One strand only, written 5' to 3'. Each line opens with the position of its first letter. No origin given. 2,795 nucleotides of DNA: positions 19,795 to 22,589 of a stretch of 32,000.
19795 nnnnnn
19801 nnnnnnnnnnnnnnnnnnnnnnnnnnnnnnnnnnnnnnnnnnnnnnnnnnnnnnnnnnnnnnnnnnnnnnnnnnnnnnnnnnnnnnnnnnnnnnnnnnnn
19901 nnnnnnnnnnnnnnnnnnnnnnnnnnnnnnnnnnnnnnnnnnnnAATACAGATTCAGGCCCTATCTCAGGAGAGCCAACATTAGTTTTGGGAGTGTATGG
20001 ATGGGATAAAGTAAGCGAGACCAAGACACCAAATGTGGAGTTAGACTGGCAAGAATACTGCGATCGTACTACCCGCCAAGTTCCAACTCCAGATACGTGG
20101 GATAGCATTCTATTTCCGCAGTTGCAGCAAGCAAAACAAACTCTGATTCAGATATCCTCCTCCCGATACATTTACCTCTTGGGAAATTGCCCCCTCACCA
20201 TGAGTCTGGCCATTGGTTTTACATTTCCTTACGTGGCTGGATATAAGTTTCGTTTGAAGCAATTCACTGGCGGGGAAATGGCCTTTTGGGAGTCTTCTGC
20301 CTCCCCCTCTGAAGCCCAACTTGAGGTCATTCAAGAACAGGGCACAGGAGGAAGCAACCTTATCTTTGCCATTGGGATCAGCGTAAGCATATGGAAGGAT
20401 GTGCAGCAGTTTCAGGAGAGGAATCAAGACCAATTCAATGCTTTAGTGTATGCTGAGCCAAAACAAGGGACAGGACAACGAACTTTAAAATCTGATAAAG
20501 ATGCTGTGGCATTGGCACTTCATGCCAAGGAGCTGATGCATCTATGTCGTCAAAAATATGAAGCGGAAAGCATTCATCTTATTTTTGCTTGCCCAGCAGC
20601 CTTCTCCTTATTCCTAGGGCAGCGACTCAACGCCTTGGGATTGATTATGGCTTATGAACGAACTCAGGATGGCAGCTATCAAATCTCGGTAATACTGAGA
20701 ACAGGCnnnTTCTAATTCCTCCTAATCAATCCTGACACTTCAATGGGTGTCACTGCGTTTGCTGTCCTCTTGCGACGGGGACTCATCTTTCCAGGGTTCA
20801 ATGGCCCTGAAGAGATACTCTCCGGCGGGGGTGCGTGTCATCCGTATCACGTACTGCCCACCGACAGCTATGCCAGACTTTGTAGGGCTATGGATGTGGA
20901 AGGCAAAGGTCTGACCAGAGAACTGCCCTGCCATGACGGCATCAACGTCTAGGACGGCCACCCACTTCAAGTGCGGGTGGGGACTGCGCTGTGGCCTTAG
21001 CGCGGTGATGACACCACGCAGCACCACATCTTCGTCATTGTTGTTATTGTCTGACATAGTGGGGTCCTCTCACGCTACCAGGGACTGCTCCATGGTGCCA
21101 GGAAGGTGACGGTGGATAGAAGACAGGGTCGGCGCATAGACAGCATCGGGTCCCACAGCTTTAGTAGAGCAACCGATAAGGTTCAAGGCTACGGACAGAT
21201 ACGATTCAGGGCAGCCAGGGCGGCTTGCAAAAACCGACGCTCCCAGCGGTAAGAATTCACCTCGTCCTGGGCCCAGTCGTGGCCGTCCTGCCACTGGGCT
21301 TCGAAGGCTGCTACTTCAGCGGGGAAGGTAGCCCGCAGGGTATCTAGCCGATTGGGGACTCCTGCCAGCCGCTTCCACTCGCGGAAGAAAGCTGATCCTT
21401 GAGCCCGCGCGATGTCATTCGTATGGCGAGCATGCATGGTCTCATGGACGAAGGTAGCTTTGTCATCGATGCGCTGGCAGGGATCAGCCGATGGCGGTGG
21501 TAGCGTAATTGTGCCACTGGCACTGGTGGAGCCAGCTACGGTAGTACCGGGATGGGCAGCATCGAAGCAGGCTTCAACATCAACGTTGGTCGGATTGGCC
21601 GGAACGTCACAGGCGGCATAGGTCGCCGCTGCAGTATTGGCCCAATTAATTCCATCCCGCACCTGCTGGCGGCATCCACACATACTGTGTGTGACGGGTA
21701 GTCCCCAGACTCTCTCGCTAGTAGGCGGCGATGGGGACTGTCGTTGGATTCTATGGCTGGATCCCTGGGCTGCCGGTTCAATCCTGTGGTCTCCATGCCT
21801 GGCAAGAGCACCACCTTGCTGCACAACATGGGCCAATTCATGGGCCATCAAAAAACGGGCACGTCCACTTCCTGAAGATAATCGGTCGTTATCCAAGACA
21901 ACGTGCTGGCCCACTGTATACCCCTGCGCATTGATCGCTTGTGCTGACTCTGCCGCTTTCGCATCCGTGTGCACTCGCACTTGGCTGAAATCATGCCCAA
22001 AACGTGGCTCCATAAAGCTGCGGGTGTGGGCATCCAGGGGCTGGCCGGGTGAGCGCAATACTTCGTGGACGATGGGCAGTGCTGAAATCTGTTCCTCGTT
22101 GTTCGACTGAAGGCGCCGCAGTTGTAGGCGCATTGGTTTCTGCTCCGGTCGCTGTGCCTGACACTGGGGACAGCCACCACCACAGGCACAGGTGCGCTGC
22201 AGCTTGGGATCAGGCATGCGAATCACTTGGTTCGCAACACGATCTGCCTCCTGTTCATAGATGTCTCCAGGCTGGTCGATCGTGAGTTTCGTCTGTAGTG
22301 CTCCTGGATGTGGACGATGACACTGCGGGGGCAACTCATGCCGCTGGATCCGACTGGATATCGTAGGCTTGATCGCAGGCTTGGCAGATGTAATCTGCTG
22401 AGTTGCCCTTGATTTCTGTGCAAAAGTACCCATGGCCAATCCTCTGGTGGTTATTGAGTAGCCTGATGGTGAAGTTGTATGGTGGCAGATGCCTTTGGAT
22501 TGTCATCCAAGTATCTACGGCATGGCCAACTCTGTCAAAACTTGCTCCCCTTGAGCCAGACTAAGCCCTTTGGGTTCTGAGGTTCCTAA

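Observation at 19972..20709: Sharp GC drop at a domain boundary inside one ORF (the SAVED-like module looks recently swapped in)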

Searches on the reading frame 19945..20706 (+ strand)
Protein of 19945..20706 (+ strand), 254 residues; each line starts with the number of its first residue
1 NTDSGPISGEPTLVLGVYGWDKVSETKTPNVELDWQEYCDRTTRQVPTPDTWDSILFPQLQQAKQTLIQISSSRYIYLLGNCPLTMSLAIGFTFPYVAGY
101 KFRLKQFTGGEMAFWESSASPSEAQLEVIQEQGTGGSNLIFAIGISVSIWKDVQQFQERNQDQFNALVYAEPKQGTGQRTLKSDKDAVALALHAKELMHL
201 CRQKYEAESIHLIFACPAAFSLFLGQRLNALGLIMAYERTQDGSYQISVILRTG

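Call 24: search_solved_structures(query=window:19945-20706:+, max_evalue=1, show_alignments=2)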
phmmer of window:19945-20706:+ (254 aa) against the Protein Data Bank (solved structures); distinct sequences matched with E-value up to 1: 6.
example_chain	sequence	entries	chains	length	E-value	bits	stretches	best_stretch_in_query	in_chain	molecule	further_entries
7yia_A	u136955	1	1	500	7.9e-13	51.4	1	46-246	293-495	CD-NTase-associated protein 4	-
7yib_A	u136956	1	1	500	8.2e-13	51.3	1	46-246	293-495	CD-NTase-associated protein 4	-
6vm6_A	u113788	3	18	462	0.0067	18.9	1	45-245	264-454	SAVED domain-containing protein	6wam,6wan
5opt_a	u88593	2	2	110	0.058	15.8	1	163-220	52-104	Ribosomal protein S25, putative | 40S ribosomal protein S25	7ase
1gqa_A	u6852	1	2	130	0.068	15.6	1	143-183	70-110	CYTOCHROME C'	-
6vm5_A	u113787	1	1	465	0.16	14.4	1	135-245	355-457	SAVED domain-containing protein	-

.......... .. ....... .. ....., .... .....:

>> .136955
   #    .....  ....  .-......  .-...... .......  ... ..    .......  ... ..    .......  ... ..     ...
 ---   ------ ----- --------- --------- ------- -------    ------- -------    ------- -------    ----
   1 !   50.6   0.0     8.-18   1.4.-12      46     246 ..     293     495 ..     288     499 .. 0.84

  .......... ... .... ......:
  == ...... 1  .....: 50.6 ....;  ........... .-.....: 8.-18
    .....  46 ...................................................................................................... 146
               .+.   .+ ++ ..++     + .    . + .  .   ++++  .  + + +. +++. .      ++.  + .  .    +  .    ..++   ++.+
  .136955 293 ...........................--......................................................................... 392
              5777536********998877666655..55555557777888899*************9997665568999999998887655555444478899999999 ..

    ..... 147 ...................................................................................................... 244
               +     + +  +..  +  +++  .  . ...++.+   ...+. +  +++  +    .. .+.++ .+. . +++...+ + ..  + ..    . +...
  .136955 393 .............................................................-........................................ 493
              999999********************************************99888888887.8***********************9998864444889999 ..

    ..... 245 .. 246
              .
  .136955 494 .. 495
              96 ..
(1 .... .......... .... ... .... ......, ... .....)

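Call 26: find_related_loci(query=window:19945-20706:+, collection=genome_contigs, flank=6000)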
Query window:19945-20706:+ (254 aa) in genome_contigs; peptide patterns used: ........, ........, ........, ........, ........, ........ (x = any residue, [..] = any of these).
56 stretches matched a pattern, but none encodes a relative of the query by tblastn (E <= 1e-3).

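Call 29: find_related_loci(query=A1, collection=genome_contigs, flank=6000)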
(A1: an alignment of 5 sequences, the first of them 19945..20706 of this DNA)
Query A1 (254 aa) in genome_contigs; peptide patterns used: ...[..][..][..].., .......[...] (x = any residue, [..] = any of these).
313 stretches matched a pattern, but none encodes a relative of the query by tblastn (E <= 1e-3).

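Call 30: find_related_loci(query=A1, collection=metagenome_contigs, flank=6000)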
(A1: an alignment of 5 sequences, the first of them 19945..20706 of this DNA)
Query A1 (254 aa) in metagenome_contigs; peptide patterns used: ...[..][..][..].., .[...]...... (x = any residue, [..] = any of these).
238 stretches matched a pattern, but none encodes a relative of the query by tblastn (E <= 1e-3).

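Call 39: search_protein_representatives(protein=window:19945-20706:+)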
Query: 254 residues. Proteins with E-value up to 0.001 (for the whole library): 840; up to 1e-10: 265; up to 1e-30: 49. The best 150 are listed.
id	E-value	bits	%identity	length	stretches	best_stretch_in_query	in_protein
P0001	1.9e-167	570.9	100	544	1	1-254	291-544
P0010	9.4e-105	365.6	66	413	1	8-254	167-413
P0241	1.7e-58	214.1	44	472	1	7-254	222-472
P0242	8.6e-56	205.2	42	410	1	8-254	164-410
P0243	1.4e-55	204.5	41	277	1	11-253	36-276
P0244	4.3e-55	203.0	44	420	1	9-252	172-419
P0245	7.8e-54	198.8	45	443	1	16-254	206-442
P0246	5.1e-53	196.2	41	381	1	5-253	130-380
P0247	1.0e-52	195.2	42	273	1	12-254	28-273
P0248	1.4e-51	191.5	44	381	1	11-254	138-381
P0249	2.7e-51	190.5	44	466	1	13-254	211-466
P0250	3.1e-50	187.1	40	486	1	10-253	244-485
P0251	4.0e-50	186.7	43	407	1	11-254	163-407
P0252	8.3e-47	175.8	39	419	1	10-254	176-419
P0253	3.1e-46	173.9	35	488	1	5-253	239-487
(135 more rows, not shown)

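Call 64: predict_structure(alignment_id=A4)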
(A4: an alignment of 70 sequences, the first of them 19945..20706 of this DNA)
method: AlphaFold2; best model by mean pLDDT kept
length: 254 residues; sequences in the alignment: 70
mean_pLDDT: 95.8   pTM: 0.92
mean pLDDT of the five models: 95.8, 95.8, 95.7, 95.7, 95.6
residues with pLDDT >= 90: 237; 70-90: 9; 50-70: 5; < 50: 3
segments of 3 or more residues with pLDDT < 50: none
pLDDT, mean of each block of 10 residues (from residue 1): 57 97 91 98 97 99 98 97 98 98 94 97 98 98 98 98 98 97 98 99 98 98 98 98 97 94
secondary structure, 60 per line:
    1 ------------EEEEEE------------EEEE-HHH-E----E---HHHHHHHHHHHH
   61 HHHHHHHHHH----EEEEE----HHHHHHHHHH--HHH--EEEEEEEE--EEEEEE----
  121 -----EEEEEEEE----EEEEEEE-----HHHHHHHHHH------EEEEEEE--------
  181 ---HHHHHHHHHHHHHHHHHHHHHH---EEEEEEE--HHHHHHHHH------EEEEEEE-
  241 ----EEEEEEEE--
elements in order: E13-18 E31-34 H49-70 E75-79 H84-93 E101-108 E111-116 E126-133 E138-144 H150-159 E166-172 H184-205 E209-215 H218-226 E233-239 E245-252

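Call 67: fold_search(model_id=the predicted structure, library=pdb)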
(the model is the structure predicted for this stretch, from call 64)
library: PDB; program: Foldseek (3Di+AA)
matches with E <= 10: 1090; with E <= 0.001: 76
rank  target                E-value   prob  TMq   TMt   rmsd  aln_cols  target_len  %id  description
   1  7yib                  1.1e-14  1.00  0.75  0.40   4.4       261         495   20  Crystal structure of wild-type Cap4 SAVED domain-containing receptor from Enterobacter cloacae (released 2023-05-31)
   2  7yia                  4.7e-14  1.00  0.74  0.40   4.5       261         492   20  Crystal structure of K74A mutant of Cap4 SAVED domain-containing receptor from Enterobacter cloacae (released 2023-05-31)
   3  6vm6_B                2.8e-12  1.00  0.74  0.44   3.7       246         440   17  Structure of Acinetobacter baumannii Cap4 SAVED/CARF-domain containing receptor with the cyclic trinucleotide 2'3'3'-c (released 2020-06-17)
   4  6vm6_A                5.5e-12  1.00  0.73  0.44   3.8       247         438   17  Structure of Acinetobacter baumannii Cap4 SAVED/CARF-domain containing receptor with the cyclic trinucleotide 2'3'3'-c (released 2020-06-17)
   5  6vm6_F                7.3e-12  1.00  0.74  0.45   3.7       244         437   18  Structure of Acinetobacter baumannii Cap4 SAVED/CARF-domain containing receptor with the cyclic trinucleotide 2'3'3'-c (released 2020-06-17)
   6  6vm6_C                7.7e-12  1.00  0.74  0.45   3.6       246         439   18  Structure of Acinetobacter baumannii Cap4 SAVED/CARF-domain containing receptor with the cyclic trinucleotide 2'3'3'-c (released 2020-06-17)
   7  6wan_D                7.7e-12  1.00  0.74  0.45   3.7       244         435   16  Structure of Acinetobacter baumannii Cap4 SAVED/CARF-domain containing receptor with the cyclic trinucleotide 3'3'3'-c (released 2020-06-17)
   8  6vm6_E                1.1e-11  1.00  0.71  0.44   3.9       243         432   17  Structure of Acinetobacter baumannii Cap4 SAVED/CARF-domain containing receptor with the cyclic trinucleotide 2'3'3'-c (released 2020-06-17)
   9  9r8s_A                1.9e-11  1.00  0.68  0.72   3.9       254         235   14  A viral SAVED protein with ring nuclease activity subverts type III CRISPR defence (released 2025-07-02)
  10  6wam_A                8.1e-11  1.00  0.72  0.43   3.9       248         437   17  Structure of Acinetobacter baumannii Cap4 SAVED/CARF-domain containing receptor (released 2020-06-17)
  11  6wam_B                9.6e-11  1.00  0.73  0.44   3.8       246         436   17  Structure of Acinetobacter baumannii Cap4 SAVED/CARF-domain containing receptor (released 2020-06-17)
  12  8ysq                  2.0e-10  1.00  0.62  0.61   5.2       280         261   15  Crystal structure of SAVED domain of Cap5 from Deinococcus wulumuqiensis (released 2025-01-29)
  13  6wam_F                2.5e-10  1.00  0.67  0.42   4.4       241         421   16  Structure of Acinetobacter baumannii Cap4 SAVED/CARF-domain containing receptor (released 2020-06-17)
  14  7qqk_A                3.5e-10  1.00  0.71  0.44   4.4       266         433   18  TIR-SAVED effector bound to cA3 (released 2022-06-15)
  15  6wam_E                3.9e-10  1.00  0.68  0.43   4.0       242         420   16  Structure of Acinetobacter baumannii Cap4 SAVED/CARF-domain containing receptor (released 2020-06-17)
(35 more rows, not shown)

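Call 71: find_related_loci(query=A1, collection=viral_contigs, flank=5000)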
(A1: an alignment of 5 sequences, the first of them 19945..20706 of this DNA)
Query A1 (254 aa) in viral_contigs; peptide patterns used: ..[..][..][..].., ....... (x = any residue, [..] = any of these).
181 stretches matched a pattern, but none encodes a relative of the query by tblastn (E <= 1e-3).

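Call 86: search_dna_similar(query=window:19945-20706:+, collection=plasmids, mode=protein, max_rows=8)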
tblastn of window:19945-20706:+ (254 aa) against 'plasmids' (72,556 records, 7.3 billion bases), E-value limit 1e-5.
Records with a match: 36; places in all: 36; records where one place covers at least 80% of the query: 20.
Best place of each record, by identity: <60% 36.
By first word of the organism name: Enterobacter 11; Nostoc 4; Bradyrhizobium 3; Priestia 2; Halobaculum 2; Methylocystis 2; Haloglomus 1; Haloarcula 1; Chroococcidiopsis 1; Halomarina 1; and 8 more.
By predicted mobility (MOB-suite, as given by PLSDB): conjugative 19; non-mobilizable 14; mobilizable 3.
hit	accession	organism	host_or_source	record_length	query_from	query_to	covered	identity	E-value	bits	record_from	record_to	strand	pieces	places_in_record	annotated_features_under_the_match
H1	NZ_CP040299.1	Nostoc sp. TCL26-01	Leiosporoceros dussii,pure culture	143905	15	254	94%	43.6%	2e-49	181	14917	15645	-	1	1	SAVED domain-containing protein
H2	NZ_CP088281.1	Bradyrhizobium barranii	Glycine max cv. AC Glengarry,cell ...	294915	7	253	97%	33.1%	3e-33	134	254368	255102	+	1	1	dsDNA nuclease domain-containing protein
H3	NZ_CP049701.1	Bradyrhizobium barranii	Glycine max cv. AC Glengarry,cell ...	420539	7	253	97%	33.1%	3e-33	134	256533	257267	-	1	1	dsDNA nuclease domain-containing protein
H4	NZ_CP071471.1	Priestia megaterium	whole organism,Hypersaline environment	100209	8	243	93%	29.0%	4e-14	79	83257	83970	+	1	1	alpha/beta fold hydrolase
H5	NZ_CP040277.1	Nostoc sp. C052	Blasia pusilla,pure culture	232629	33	245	84%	28.6%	1e-11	71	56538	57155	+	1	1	SAVED domain-containing protein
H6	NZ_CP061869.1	Priestia koreensis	cell culture,tobacco leaf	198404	8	238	91%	25.7%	8e-15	81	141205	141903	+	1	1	alpha/beta fold hydrolase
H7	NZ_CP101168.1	Haloglomus halophilum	cell culture,salt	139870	8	245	94%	24.9%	4e-11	70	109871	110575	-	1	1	SAVED domain-containing protein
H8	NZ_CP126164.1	Haloarcula pelagica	cell culture,sediment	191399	9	245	93%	25.0%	2e-10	68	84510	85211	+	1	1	SAVED domain-containing protein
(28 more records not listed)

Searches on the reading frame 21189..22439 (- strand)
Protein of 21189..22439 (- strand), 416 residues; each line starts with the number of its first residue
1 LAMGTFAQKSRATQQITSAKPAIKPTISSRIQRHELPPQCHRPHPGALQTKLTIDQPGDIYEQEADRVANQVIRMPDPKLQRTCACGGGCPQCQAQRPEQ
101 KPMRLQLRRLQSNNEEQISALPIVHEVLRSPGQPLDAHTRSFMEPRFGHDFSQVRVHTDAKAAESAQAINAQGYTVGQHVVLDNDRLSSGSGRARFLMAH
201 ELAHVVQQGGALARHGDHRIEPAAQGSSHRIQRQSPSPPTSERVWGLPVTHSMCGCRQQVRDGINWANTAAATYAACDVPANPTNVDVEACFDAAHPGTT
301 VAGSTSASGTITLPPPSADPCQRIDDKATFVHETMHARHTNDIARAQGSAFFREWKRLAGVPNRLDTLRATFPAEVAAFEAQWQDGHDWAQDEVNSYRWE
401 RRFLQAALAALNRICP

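Call 6: search_protein_families(library=pfam, proteins=[window:21189-22439:-], max_evalue=0.01)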
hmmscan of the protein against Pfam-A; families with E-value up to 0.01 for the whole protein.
window:21189-22439:- (416 aa): 2 families
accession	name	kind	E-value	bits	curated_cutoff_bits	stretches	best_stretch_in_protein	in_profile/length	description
PF13699.11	eCIS_core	-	4.4e-29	100.9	22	1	134-210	1-77/79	eCIS core domain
PF06114.19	Peptidase_M78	-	0.0069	16.6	22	0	175-213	24-61/123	IrrE N-terminal-like domain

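Call 68: search_protein_families(library=padloc, proteins=[window:21189-22439:-], max_evalue=0.001)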
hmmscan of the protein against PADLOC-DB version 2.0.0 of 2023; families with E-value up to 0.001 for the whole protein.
window:21189-22439:- (416 aa): 1 family
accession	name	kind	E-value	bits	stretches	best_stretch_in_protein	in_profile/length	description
PDLC04141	capP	-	0.00025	18.6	1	170-212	42-84/242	capP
